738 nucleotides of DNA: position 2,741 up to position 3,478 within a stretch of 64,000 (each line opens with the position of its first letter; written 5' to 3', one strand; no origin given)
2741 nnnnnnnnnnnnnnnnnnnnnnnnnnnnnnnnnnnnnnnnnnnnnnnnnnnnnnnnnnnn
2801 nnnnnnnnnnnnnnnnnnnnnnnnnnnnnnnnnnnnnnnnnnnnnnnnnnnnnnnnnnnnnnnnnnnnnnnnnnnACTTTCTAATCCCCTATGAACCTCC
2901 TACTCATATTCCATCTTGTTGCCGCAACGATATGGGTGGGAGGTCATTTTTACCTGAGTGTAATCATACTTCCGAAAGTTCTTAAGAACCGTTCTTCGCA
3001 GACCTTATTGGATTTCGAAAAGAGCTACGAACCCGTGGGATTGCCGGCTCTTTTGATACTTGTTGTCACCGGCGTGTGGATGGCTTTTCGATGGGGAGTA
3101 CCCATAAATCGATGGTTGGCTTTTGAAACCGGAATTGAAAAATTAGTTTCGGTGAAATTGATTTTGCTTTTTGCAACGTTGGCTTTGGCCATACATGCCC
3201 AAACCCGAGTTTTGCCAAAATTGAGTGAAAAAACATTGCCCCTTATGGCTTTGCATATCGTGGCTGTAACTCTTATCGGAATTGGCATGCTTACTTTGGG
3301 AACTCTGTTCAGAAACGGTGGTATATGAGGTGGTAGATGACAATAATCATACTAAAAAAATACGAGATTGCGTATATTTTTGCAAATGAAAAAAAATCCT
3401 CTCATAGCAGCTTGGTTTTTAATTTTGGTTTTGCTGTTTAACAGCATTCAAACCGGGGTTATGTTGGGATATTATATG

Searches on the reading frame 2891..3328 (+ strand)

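Call 45: search_protein_families(library=ncbifam, max_evalue=0.001, proteins=[window:2891-3328:+])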
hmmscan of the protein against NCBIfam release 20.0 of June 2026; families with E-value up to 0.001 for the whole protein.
window:2891-3328:+ (145 aa): 1 family
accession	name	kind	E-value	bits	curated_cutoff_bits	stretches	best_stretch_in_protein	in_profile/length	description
NF033808.0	copper_CopD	equivalog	7.8e-09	35.5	195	1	6-135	152-282/295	copper homeostasis membrane protein CopD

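Call 47: search_protein_families(library=pfam, proteins=[window:2891-3328:+])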
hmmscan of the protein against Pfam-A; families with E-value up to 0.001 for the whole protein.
window:2891-3328:+ (145 aa): 1 family
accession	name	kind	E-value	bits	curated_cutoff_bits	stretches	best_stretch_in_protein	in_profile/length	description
PF05425.18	CopD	-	9.2e-08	32.9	32.1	1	44-136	5-101/105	Copper resistance protein D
